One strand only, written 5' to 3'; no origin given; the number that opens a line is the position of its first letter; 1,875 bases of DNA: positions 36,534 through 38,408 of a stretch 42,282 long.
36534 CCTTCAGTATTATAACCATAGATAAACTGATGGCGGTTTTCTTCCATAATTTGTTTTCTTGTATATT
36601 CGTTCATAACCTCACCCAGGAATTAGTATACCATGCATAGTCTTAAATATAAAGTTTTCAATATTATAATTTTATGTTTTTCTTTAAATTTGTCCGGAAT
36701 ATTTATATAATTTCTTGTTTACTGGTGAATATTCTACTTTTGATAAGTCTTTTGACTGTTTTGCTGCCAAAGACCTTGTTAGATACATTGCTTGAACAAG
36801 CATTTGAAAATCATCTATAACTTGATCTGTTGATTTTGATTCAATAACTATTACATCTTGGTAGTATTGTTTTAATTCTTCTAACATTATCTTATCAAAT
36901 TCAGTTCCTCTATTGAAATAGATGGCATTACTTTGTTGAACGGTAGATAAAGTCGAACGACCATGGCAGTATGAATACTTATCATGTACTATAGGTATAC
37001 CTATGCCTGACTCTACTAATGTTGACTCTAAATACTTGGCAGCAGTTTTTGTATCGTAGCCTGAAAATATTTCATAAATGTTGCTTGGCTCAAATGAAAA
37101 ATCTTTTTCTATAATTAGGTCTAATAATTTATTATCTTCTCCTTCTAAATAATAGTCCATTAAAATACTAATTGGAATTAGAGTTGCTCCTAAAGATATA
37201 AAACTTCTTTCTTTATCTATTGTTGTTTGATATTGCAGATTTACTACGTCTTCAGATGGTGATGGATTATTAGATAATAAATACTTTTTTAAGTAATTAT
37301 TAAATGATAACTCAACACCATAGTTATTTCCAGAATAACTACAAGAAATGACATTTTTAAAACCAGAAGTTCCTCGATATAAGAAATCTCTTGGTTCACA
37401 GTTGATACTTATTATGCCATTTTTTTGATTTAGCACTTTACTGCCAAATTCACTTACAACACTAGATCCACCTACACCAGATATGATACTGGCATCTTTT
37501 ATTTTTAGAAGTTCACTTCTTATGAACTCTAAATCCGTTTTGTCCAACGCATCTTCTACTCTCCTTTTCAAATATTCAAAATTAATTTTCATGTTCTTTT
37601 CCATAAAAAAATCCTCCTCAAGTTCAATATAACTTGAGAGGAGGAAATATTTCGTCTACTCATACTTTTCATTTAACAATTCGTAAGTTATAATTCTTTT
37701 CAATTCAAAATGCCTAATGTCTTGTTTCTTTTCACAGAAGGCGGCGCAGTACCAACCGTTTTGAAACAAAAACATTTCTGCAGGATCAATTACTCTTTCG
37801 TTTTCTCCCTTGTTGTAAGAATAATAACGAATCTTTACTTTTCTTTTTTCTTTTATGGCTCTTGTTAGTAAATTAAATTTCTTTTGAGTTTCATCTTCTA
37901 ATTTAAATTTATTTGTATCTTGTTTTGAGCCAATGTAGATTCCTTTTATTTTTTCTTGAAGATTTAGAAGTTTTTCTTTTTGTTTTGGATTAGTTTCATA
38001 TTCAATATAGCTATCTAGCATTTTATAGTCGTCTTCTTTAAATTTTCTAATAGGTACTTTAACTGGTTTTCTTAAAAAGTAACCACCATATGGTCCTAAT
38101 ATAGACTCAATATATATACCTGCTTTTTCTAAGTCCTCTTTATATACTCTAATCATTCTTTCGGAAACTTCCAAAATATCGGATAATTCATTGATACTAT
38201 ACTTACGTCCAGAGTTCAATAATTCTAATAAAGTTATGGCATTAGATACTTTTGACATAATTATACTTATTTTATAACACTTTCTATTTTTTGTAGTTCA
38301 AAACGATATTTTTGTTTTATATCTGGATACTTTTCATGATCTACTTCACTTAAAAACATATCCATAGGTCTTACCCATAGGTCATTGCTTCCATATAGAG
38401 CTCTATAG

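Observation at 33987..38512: DUF1653 + WYL regulator followed by a four-gene cassette of unusual domain composition (candidate uncharacterised defence or small-molecule-modification system)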

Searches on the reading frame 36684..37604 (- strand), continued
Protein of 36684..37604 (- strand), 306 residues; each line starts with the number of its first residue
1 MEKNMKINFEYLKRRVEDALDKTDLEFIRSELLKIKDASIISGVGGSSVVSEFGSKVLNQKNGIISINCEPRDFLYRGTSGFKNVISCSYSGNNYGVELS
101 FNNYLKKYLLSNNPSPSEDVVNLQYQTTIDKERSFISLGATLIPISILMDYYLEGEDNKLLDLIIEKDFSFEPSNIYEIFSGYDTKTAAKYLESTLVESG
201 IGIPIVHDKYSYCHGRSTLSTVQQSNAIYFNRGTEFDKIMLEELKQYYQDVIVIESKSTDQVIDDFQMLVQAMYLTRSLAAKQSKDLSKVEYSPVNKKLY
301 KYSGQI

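Call 85: search_protein_families(library=ncbifam, proteins=[L075:10001-10912:+, L084:10001-10915:+, L085:10001-10915:+, L088:8072-8995:+, L066:6616-7557:+, L077:3595-4530:+, L061:10001-10927:+, L047:1391-2287:+, L071:10001-10903:+, L072:10001-10909:+], max_evalue=0.01)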
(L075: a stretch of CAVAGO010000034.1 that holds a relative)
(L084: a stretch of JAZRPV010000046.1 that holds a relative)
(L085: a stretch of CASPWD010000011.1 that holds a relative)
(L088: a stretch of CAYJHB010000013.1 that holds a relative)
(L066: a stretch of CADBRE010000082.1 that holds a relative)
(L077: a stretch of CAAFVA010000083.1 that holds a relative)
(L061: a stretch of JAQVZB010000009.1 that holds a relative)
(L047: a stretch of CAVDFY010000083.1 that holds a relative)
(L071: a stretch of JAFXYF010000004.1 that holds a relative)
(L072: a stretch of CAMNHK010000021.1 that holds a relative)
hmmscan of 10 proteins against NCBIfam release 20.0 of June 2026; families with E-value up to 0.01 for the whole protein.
L075:10001-10912:+ (304 aa): 1 family
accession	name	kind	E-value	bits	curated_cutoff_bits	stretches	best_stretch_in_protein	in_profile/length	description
TIGR02128.1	G6PI_arch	equivalog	0.0013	17.7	213.9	1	19-94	8-79/308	bifunctional phosphoglucose/phosphomannose isomerase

L084:10001-10915:+ (305 aa): 3 families
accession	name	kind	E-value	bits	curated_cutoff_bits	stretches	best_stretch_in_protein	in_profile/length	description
TIGR02128.1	G6PI_arch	equivalog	1.1e-07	31.1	213.9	1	22-94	8-79/308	bifunctional phosphoglucose/phosphomannose isomerase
NF006422.0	PRK08674.1-1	subfamily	0.00015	21.3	317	1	27-95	17-78/302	bifunctional phosphoglucose/phosphomannose isomerase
NF006423.0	PRK08674.1-2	equivalog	0.00031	19.7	254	1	18-94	12-85/317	bifunctional phosphoglucose/phosphomannose isomerase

L085:10001-10915:+ (305 aa): 0 families

L088:8072-8995:+ (308 aa): 1 family
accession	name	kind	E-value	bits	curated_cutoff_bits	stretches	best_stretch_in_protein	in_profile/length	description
TIGR02128.1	G6PI_arch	equivalog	0.0048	15.8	213.9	1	38-92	23-77/308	bifunctional phosphoglucose/phosphomannose isomerase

L066:6616-7557:+ (314 aa): 0 families

L077:3595-4530:+ (312 aa): 0 families

L061:10001-10927:+ (309 aa): 2 families
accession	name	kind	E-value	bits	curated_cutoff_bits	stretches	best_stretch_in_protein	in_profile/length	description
TIGR02128.1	G6PI_arch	equivalog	0.00021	20.3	213.9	1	37-93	22-78/308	bifunctional phosphoglucose/phosphomannose isomerase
NF006422.0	PRK08674.1-1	subfamily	0.0065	16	317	1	34-95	22-78/302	bifunctional phosphoglucose/phosphomannose isomerase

L047:1391-2287:+ (299 aa): 1 family
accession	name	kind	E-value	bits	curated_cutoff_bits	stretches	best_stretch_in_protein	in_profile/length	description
TIGR02128.1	G6PI_arch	equivalog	0.0087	15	213.9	0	40-93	25-78/308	bifunctional phosphoglucose/phosphomannose isomerase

L071:10001-10903:+ (301 aa): 1 family
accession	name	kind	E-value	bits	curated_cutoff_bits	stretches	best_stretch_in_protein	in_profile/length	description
TIGR02128.1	G6PI_arch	equivalog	8e-05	21.7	213.9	1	39-93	24-78/308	bifunctional phosphoglucose/phosphomannose isomerase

L072:10001-10909:+ (303 aa): 1 family
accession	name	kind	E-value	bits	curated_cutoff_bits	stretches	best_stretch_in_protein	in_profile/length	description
TIGR02128.1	G6PI_arch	equivalog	7.8e-05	21.7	213.9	1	27-93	13-78/308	bifunctional phosphoglucose/phosphomannose isomerase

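Call 87: search_protein_families(library=pfam, proteins=[L041:7861-8871:+, L050:8694-9353:+, L050:10969-11343:+, L054:8288-8692:+, L054:6903-7793:+, L053:10378-11217:+, L028:7448-8020:+, L014:1549-2148:+, L041:11704-12930:+, L009:8101-9066:+], max_evalue=0.001)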
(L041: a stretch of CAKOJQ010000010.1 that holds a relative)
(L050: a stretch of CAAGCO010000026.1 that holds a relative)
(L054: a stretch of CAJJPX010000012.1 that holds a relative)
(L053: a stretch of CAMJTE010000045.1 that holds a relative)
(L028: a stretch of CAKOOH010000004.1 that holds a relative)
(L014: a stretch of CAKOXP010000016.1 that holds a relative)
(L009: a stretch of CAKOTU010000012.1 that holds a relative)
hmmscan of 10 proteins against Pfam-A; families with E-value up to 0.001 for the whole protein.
L041:7861-8871:+ (336 aa): 2 families
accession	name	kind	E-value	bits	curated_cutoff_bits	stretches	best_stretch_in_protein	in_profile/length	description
PF02661.23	Fic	-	8.2e-22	78.3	24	1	104-205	1-93/93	Fic/DOC family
PF21247.3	Fic-like_C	-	6.5e-18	64.8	27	1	274-333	3-61/64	Filamentation induced by cAMP protein Fic-like, C-terminal domain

L050:8694-9353:+ (219 aa): 1 family
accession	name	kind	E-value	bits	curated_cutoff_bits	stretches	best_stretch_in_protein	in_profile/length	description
PF03167.25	UDG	-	4.6e-08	33.7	24.3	1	63-191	33-117/141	Uracil DNA glycosylase superfamily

L050:10969-11343:+ (124 aa): 0 families

L054:8288-8692:+ (134 aa): 1 family
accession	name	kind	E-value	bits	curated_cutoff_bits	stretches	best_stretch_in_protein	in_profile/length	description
PF00293.34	NUDIX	-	7.4e-12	45.9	21.1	1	11-109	13-116/134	NUDIX domain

L054:6903-7793:+ (296 aa): 2 families
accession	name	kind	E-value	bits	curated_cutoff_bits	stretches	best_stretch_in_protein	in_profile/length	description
PF00483.29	NTP_transferase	-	3.6e-14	53.4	21.2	1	4-230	3-199/245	Nucleotidyl transferase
PF12804.13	NTP_transf_3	-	0.00018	22.1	27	1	4-55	2-51/160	MobA-like NTP transferase domain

L053:10378-11217:+ (279 aa): 6 families
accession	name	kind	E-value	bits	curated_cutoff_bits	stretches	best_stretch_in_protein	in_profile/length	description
PF00085.26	Thioredoxin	-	1.4e-09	38.4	23.5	1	48-144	8-101/103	Thioredoxin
PF14595.12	Thioredoxin_9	-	1.5e-06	28.6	25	1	137-232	1-92/129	Thioredoxin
PF13728.12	TraF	-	1e-05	26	23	1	57-135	129-214/224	F plasmid transfer operon protein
PF13098.12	Thioredoxin_2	-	1.1e-05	26.1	27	0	56-141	4-101/104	Thioredoxin-like domain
PF00462.30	Glutaredoxin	-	0.00014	22.4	22.9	0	61-110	1-45/60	Glutaredoxin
PF13192.12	Thioredoxin_3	-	0.00022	21.6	24.8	0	181-220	3-41/76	Thioredoxin domain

L028:7448-8020:+ (190 aa): 2 families
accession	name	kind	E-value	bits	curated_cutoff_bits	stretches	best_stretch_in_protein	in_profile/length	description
PF01966.28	HD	-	1.8e-14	54.5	22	1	32-130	3-113/116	HD domain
PF13875.12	DUF4202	-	0.00061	20.1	35.1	0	72-179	79-172/183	Domain of unknown function (DUF4202)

L014:1549-2148:+ (199 aa): 1 family
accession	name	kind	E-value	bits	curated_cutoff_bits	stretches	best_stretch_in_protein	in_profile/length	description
PF13310.11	Virulence_RhuM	-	1e-51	176.1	33.7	1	64-182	1-120/252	Virulence protein RhuM family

L041:11704-12930:+ (408 aa): 0 families

L009:8101-9066:+ (321 aa): 0 families

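Call 92: search_protein_families(library=phrogs, proteins=[window:36684-37604:-], max_evalue=0.01)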
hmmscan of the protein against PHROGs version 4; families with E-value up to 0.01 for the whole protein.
window:36684-37604:- (306 aa): 1 family
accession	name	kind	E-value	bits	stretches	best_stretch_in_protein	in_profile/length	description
phrog_17315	-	unknown function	0.0069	17.6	0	177-251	54-130/141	-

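Call 100: find_related_loci(query=A2, collection=viral_contigs, flank=6000)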
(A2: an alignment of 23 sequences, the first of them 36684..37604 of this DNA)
Query A2 (306 aa) in viral_contigs; peptide patterns used: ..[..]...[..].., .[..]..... (x = any residue, [..] = any of these).
16 stretches matched a pattern, but none encodes a relative of the query by tblastn (E <= 1e-3).

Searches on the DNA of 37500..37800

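Call 41: search_rna_families(source=window, start=37500, end=37800, threshold=evalue, max_evalue=10, show_alignments=3)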
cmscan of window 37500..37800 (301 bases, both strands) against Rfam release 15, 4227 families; matches with E-value up to 10: 5.
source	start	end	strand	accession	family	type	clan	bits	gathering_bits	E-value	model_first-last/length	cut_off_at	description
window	37599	37701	+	RF01717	PhotoRC-II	Cis-reg;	-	15.9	39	5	1-96/96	no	PhotoRC-II RNA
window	37620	37765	-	RF02157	NPPA-AS1_2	Gene; lncRNA;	-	14.9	60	4.3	1-150/150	no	NPPA antisense RNA 1 conserved region 2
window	37634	37703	+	RF01662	ceN89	Gene; snRNA; snoRNA; CD-box;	-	13.1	48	7.3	1-78/78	no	Caenorhabditis snoRNA ceN89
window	37558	37652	+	RF00443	SNORA27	Gene; snRNA; snoRNA; HACA-box;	CL00032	12.8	64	8.9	1-127/127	no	Small nucleolar RNA SNORA27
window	37612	37735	-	RF02453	ncr952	Gene; sRNA;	-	11.7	100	3.2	1-143/143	no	Bacillus sRNA ncr952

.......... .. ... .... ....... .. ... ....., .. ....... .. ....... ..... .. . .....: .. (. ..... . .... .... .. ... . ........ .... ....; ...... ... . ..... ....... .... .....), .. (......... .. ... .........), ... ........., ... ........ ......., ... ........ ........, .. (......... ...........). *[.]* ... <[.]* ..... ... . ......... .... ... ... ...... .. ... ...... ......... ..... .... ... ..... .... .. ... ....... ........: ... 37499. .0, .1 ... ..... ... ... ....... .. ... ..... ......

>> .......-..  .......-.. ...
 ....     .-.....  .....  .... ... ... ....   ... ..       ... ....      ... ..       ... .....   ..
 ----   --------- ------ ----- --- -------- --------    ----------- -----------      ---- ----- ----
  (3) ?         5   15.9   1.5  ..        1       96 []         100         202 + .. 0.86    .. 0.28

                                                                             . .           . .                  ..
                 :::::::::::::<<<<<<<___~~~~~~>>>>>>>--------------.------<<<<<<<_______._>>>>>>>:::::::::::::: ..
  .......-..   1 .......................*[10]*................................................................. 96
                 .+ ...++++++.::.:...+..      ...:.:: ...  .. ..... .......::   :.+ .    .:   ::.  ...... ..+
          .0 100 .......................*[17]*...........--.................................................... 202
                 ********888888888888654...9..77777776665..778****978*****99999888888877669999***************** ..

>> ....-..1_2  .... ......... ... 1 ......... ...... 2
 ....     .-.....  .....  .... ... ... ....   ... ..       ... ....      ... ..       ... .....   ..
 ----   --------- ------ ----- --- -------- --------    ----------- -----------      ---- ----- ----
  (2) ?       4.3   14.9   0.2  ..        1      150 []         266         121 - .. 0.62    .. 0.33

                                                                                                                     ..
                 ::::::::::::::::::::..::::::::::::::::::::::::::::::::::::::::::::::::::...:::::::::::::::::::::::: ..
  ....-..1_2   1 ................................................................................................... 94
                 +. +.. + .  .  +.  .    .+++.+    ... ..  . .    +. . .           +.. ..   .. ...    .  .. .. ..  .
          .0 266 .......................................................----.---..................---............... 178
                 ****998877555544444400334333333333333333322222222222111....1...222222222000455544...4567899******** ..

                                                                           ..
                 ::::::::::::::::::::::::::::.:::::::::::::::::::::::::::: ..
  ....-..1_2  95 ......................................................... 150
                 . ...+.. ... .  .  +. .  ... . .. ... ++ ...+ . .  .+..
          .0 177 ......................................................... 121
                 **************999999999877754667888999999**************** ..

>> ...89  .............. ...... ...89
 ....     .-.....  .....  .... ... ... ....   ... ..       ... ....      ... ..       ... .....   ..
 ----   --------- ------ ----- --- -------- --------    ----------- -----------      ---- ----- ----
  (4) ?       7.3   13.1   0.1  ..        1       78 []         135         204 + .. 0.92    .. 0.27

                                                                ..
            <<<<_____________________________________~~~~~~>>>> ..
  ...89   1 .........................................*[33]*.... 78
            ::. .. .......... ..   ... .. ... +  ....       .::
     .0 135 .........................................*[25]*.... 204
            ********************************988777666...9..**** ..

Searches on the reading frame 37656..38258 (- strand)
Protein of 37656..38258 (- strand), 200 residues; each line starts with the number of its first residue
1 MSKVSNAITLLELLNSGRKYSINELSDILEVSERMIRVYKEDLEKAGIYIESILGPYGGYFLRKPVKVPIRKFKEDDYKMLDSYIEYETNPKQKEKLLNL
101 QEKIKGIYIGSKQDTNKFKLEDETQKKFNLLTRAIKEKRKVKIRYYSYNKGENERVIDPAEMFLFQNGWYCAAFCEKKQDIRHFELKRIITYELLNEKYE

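Call 3: search_protein_families(library=pfam, proteins=[window:37656-38258:-], max_evalue=1)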
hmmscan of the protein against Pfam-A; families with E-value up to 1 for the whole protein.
window:37656-38258:- (200 aa): 7 families
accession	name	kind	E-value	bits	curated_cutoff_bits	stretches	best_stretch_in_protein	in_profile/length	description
PF13280.12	WYL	-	3.7e-19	68.9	21.8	1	128-192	3-68/70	WYL domain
PF08279.18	HTH_11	-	4.1e-08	33.4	25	1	9-60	4-54/55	HTH domain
PF02082.26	Rrf2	-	1.4e-05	25.7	30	1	7-66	11-69/132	Iron-dependent Transcriptional regulator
PF08220.18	HTH_DeoR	-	0.028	14.6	21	1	10-37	5-32/57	DeoR-like helix-turn-helix domain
PF05989.17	Chordopox_A35R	-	0.05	14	27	1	31-166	14-151/174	Chordopoxvirus A35R protein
PF13411.12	MerR_1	-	0.073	13.6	21.6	1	20-41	1-22/69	MerR HTH family regulatory protein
PF01022.26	HTH_5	-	0.12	12.7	22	1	10-48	7-44/47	Bacterial regulatory protein, arsR family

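Call 4: search_protein_families(library=padloc, proteins=[window:37656-38258:-], max_evalue=1)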
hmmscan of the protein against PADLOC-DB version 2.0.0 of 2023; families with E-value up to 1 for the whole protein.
window:37656-38258:- (200 aa): 5 families
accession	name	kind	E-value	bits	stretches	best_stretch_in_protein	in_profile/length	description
PDLC01457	WYL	-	2e-31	107.4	1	7-199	6-198/229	"CAS-I,CAS-II,CAS-III,CAS-IV,CAS-V,CAS-VI; associated_signaling"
PDLC01652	WYL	-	1.2e-15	56.3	1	122-194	14-77/162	"CAS-I,CAS-II,CAS-III,CAS-IV,CAS-V,CAS-VI; associated_signaling"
PDLC03787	RTasWYL-YodC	-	1.8e-07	28.6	1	22-197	187-352/354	DRT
PDLC01766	Cas3c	-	0.00031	17.1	1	120-200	130-212/1009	-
PDLC01044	Csa3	-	0.0078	14.1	1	8-49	139-179/194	Type I-A associated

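Call 5: search_protein_families(library=ncbifam, proteins=[window:37656-38258:-], max_evalue=1)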
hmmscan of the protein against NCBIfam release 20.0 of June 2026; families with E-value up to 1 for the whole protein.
window:37656-38258:- (200 aa): 7 families
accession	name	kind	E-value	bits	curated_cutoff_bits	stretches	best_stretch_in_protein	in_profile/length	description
TIGR00738.1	rrf2_super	superfamily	0.0015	18.4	73.3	1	14-67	20-72/132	Rrf2 family transcriptional regulator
TIGR03960.1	rSAM_fuse_unch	hypoth_equivalog_domain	0.026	13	462.3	1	77-143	165-229/605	TIGR03960 family B12-binding radical SAM protein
NF008847.0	PRK11886.1-2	equivalog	0.028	13.8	293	1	5-53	5-53/320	bifunctional biotin--[acetyl-CoA-carboxylase] ligase/biotin operon repressor BirA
NF041395.1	TranRegLrpA1_Halo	equivalog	0.05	13.6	250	1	1-50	1-50/142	HTH-type transcriptional regulator LrpA1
NF008240.0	PRK11014.1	equivalog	0.063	13.3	182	1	8-67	14-72/141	nitric oxide-sensing transcriptional repressor NsrR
NF001962.0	PRK00736.1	equivalog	0.2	11.4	72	0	1-30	1-30/69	hypothetical protein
TIGR01884.1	cas_HTH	subfamily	0.34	10.2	60.2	1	8-48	145-185/202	CRISPR-associated CARF protein Csa3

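Call 58: search_solved_structures(query=window:37656-38258:-, max_evalue=1)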
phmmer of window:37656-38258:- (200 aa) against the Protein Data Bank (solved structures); distinct sequences matched with E-value up to 1: 8.
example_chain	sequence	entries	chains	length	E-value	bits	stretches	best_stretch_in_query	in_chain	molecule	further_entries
6sj9_A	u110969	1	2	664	2.6e-10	43.4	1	123-192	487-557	Proteasome accessory factor B/C (PafBC)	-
7p5x_AX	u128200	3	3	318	0.00034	23.4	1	131-197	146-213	PafC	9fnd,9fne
7tb5_A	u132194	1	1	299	0.001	21.9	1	130-190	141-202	WYL domain-containing protein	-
7qfz_A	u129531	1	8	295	0.0014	21.4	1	130-198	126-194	WYL domain-containing protein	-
7tb6_A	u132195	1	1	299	0.034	16.9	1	130-192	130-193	S. maltophilia CapW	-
9c5g_A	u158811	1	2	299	0.18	14.5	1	129-189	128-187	CapW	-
7t8k_A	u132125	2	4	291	0.41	13.4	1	131-189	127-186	BrxR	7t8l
8bnv_A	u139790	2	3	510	0.49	13.1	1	123-196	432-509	AAA family ATPase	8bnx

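Call 92: search_protein_families(library=phrogs, proteins=[window:37656-38258:-], max_evalue=0.01)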
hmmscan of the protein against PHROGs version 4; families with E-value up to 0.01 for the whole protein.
window:37656-38258:- (200 aa): 2 families
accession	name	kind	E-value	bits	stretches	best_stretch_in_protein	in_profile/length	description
phrog_13105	-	unknown function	8.2e-17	62.6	2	92-198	114-218/239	-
phrog_6785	-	unknown function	0.006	16.4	1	113-194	12-89/396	-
